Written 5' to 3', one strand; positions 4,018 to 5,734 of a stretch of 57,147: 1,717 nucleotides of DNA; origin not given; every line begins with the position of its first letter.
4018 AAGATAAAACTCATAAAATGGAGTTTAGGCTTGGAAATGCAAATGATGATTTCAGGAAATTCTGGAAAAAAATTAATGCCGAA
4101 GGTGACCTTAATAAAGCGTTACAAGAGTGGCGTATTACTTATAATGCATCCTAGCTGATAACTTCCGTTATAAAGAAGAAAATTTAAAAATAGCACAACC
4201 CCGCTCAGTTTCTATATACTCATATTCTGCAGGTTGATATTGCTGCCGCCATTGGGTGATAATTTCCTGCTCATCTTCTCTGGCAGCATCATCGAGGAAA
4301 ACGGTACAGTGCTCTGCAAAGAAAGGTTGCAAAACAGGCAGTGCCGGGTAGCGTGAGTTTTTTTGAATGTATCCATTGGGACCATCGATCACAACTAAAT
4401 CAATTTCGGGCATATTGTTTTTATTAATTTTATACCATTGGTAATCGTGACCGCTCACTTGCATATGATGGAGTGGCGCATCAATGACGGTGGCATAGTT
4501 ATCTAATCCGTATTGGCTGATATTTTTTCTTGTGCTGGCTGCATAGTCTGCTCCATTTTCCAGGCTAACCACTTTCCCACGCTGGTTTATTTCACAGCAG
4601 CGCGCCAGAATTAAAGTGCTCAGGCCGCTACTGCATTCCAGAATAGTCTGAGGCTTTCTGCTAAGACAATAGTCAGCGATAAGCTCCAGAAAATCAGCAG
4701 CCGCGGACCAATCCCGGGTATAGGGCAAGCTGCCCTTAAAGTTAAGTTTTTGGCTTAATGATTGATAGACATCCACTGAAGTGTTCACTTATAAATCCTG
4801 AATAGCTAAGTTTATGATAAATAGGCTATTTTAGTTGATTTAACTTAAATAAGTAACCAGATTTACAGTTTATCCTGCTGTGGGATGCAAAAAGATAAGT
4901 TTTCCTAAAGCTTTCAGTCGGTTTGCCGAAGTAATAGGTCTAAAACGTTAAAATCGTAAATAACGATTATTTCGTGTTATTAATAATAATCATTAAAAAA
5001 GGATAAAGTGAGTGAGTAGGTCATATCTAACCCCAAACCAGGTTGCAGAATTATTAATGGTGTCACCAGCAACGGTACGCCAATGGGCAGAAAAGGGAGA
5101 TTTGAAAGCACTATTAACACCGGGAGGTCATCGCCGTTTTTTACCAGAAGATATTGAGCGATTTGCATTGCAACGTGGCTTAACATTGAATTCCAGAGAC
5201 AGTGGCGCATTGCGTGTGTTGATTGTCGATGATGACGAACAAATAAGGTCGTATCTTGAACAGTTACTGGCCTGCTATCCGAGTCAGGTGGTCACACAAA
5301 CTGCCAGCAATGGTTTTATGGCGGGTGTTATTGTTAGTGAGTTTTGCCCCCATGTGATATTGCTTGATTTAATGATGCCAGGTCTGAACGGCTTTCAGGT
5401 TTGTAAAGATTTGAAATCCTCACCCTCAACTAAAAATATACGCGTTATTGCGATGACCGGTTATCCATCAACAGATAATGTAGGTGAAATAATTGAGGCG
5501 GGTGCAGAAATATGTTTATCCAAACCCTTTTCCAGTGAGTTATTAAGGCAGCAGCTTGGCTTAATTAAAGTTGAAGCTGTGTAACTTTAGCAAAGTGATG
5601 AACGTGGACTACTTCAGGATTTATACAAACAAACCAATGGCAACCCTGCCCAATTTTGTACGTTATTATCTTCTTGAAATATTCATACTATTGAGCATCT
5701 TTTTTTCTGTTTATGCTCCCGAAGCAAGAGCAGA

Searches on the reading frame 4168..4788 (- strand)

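Call 87: search_protein_families(library=pfam, proteins=[window:4168-4788:-], max_evalue=0.0001)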
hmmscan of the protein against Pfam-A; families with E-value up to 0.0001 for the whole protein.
window:4168-4788:- (206 aa): 1 family
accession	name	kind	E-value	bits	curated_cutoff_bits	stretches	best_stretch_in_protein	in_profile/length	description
PF13578.12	Methyltransf_24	-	7e-08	33.7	26.3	1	53-167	6-104/105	Methyltransferase domain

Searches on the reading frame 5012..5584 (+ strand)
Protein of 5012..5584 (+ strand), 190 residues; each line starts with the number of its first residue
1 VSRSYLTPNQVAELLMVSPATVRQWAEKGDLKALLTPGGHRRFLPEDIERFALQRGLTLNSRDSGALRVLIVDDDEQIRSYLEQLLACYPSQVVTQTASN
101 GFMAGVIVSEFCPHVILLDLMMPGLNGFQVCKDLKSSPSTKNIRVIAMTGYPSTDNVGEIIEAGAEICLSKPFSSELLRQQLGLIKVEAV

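Call 87: search_protein_families(library=pfam, proteins=[window:5012-5584:+], max_evalue=0.0001)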
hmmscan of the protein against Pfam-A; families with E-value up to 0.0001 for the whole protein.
window:5012-5584:+ (190 aa): 4 families
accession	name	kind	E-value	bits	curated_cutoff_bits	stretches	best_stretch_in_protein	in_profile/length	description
PF00072.30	Response_reg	-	8.1e-23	81.1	30.2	1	69-181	1-109/111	Response regulator receiver domain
PF12728.13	HTH_17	-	2.3e-13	50.6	27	1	5-55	1-50/51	Helix-turn-helix domain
PF13411.12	MerR_1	-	2e-08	34.6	21.6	1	7-57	2-52/69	MerR HTH family regulatory protein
PF00376.29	MerR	-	1.7e-06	28.2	28.2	1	7-43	1-38/38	MerR family regulatory protein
